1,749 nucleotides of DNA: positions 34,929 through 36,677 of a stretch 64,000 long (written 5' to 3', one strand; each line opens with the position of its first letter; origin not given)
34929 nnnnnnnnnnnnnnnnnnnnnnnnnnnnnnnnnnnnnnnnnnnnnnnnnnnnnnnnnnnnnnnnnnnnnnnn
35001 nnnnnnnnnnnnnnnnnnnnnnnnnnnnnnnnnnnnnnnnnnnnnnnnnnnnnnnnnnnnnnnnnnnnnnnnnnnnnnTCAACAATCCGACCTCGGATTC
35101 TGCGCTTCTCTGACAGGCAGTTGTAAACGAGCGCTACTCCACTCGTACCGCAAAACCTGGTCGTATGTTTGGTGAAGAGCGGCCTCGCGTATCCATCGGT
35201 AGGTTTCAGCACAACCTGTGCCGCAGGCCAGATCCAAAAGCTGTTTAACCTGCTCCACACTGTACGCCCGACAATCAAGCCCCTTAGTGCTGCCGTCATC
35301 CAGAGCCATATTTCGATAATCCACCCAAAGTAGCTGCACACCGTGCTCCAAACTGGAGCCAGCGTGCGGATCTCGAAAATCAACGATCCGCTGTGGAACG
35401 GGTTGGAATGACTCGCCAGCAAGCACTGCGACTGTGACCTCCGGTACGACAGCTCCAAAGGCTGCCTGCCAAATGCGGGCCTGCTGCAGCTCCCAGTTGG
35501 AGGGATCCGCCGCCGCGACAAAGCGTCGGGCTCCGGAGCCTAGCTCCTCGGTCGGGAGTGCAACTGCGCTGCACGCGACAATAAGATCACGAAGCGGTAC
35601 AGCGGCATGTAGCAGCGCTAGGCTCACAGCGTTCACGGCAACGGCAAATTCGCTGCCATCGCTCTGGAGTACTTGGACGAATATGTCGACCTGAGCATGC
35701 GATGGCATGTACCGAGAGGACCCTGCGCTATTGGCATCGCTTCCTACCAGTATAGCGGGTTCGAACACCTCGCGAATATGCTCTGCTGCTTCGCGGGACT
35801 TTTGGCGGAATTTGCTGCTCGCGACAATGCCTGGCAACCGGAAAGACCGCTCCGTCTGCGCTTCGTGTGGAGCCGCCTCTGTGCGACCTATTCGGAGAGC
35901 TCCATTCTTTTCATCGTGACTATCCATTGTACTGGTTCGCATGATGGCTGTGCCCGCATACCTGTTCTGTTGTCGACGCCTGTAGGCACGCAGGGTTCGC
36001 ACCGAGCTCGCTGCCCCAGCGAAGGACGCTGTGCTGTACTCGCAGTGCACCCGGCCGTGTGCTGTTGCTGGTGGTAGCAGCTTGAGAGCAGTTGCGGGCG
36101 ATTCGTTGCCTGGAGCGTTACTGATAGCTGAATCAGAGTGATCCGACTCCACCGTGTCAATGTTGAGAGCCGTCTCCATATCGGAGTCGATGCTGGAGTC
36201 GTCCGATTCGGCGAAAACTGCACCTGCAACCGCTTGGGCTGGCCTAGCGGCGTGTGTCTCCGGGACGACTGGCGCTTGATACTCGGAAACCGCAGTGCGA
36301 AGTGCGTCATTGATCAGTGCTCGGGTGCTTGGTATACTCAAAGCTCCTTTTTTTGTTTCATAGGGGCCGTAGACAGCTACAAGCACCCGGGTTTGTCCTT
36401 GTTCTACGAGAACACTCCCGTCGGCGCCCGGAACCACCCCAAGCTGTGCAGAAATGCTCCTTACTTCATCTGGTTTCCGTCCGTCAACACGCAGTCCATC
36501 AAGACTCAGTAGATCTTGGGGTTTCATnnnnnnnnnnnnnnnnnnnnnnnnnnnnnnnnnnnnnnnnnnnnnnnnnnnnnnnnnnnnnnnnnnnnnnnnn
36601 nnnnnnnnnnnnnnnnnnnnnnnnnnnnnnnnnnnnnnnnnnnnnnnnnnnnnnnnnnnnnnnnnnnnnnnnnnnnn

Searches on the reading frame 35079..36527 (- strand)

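Call 8: search_protein_families(library=pfam, proteins=[window:35079-36527:-])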
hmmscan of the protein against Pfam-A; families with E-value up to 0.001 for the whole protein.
window:35079-36527:- (482 aa): 1 family
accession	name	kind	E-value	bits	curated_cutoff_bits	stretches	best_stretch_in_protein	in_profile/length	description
PF01138.27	RNase_PH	-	1.2e-21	78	25.5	2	239-311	69-130/130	3' exoribonuclease family, domain 1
